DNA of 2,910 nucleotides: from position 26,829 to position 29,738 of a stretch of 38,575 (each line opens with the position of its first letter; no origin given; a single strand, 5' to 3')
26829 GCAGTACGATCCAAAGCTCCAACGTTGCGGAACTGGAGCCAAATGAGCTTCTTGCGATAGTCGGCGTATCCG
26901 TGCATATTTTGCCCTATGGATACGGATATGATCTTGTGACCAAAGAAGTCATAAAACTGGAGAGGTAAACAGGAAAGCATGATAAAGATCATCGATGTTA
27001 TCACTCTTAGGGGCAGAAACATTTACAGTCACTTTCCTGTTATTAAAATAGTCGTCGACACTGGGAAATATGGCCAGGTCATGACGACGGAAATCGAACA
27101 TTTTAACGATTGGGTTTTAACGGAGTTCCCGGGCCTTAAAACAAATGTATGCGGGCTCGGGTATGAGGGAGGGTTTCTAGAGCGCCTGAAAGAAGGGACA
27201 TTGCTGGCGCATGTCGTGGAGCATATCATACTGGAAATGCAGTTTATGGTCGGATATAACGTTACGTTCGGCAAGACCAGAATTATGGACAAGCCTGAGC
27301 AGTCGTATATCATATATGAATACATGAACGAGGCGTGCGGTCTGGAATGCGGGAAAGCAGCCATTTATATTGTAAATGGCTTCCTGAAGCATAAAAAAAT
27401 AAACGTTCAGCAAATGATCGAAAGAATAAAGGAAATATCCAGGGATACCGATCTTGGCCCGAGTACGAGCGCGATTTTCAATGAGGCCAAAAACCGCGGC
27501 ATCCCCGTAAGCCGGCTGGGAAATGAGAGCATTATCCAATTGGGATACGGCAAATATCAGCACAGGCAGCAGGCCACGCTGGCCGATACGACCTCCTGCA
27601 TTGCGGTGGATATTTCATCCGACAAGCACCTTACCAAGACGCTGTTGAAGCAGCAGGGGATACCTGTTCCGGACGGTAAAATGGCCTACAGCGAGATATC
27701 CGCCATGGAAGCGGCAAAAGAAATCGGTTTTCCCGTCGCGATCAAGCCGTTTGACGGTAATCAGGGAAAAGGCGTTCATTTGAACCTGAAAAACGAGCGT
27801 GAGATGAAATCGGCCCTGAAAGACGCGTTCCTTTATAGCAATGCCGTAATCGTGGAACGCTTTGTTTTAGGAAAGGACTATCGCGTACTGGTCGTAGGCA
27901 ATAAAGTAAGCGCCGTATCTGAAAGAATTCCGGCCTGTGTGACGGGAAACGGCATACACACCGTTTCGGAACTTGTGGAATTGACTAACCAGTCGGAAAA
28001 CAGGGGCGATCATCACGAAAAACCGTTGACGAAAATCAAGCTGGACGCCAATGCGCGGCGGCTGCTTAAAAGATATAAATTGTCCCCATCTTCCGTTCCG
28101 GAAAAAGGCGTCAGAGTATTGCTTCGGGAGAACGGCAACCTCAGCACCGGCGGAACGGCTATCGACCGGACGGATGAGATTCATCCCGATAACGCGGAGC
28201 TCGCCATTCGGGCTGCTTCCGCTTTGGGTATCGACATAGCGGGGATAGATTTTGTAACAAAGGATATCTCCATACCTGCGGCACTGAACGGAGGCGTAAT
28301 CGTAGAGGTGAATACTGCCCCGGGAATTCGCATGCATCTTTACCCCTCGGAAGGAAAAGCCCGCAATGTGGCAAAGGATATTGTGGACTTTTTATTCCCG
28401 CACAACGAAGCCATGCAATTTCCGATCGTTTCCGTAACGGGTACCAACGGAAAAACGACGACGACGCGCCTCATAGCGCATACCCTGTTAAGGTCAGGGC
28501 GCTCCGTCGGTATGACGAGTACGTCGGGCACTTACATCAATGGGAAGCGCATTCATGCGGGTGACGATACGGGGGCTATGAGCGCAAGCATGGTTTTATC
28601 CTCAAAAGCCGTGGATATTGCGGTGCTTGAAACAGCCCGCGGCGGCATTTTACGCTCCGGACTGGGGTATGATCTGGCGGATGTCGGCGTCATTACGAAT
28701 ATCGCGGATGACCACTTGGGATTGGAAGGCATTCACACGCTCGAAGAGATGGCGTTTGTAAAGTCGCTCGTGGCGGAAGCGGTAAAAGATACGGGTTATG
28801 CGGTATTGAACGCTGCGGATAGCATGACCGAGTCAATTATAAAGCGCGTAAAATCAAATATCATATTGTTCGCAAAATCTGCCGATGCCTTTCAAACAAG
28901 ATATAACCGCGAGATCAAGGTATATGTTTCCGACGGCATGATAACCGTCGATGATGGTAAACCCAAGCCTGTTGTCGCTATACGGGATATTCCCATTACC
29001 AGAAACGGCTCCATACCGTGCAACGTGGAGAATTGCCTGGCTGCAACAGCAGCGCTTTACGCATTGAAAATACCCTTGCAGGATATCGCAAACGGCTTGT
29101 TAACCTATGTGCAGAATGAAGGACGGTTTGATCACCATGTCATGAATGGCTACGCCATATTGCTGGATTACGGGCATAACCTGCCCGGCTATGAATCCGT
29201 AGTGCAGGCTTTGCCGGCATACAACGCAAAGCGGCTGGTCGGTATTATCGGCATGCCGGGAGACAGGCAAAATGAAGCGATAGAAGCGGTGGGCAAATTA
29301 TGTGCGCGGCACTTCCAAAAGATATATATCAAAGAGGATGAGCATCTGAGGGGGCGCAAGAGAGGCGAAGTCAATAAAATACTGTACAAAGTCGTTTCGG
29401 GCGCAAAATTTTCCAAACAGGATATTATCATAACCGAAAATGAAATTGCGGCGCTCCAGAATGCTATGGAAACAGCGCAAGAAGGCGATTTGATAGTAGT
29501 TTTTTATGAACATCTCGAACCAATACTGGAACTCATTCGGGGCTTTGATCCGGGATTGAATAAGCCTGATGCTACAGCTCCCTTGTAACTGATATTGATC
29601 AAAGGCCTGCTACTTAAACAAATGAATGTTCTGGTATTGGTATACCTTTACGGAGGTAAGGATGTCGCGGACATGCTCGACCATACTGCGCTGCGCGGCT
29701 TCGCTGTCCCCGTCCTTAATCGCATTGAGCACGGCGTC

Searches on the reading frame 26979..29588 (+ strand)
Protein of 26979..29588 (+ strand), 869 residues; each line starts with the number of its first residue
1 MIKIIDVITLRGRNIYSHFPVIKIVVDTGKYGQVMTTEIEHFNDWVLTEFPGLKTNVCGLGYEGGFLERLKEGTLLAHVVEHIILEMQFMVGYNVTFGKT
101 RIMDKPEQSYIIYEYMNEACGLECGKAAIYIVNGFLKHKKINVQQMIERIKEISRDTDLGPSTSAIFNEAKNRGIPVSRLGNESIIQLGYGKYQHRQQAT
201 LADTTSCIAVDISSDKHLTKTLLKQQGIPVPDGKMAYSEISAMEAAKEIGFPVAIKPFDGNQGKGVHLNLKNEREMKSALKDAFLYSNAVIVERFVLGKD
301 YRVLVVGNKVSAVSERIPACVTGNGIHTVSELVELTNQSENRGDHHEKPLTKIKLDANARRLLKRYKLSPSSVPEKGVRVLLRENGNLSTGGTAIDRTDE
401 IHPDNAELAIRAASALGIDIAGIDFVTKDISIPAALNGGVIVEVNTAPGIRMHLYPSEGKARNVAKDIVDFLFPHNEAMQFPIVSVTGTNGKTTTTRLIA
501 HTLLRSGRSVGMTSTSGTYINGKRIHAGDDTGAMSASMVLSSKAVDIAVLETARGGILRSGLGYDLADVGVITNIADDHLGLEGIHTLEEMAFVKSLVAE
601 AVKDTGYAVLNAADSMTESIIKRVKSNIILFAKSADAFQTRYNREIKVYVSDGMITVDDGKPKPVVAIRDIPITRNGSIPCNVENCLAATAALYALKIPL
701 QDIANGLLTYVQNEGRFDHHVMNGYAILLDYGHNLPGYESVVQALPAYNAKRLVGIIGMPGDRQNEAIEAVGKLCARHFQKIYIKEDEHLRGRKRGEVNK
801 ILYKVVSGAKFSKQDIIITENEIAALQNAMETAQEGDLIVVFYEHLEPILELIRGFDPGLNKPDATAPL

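Call 72: search_protein_families(library=pfam, proteins=[window:26979-29588:+], max_evalue=0.0001)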
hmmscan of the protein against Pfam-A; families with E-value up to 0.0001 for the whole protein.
window:26979-29588:+ (869 aa): 10 families
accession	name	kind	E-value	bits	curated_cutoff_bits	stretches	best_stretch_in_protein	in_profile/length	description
PF18921.5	Cyanophycin_syn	-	1.4e-34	118.9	27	1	23-136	1-114/115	Cyanophycin synthase-like N-terminal domain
PF08245.18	Mur_ligase_M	-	9.4e-26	91.4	24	1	486-692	1-199/200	Mur ligase middle domain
PF08443.16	RimK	-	2.1e-16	60.6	21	1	214-317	2-106/188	RimK-like ATP-grasp domain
PF02875.26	Mur_ligase_C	-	3.5e-12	47.7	28.4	1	715-841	1-123/127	Mur ligase, glutamate ligase domain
PF07478.18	Dala_Dala_lig_C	-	2.3e-10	40.8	24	1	222-315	1-100/204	D-ala D-ala ligase C-terminus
PF13549.11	ATP-grasp_5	-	1.8e-07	31.2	27.6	1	216-281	12-82/221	ATP-grasp domain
PF02786.22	CPSase_L_D2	-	2.1e-07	31.1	19.8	1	215-298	1-91/211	Carbamoyl-phosphate synthase L chain, ATP binding domain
PF02655.19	ATP-grasp_3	-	4.6e-07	30.5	23.2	1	214-310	2-83/160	ATP-grasp domain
PF02222.28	ATP-grasp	-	3.9e-05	23.8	27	1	222-296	2-76/179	ATP-grasp domain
PF14397.11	ATPgrasp_ST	-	6.5e-05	22.7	31.4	0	214-289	20-99/278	Sugar-transfer associated ATP-grasp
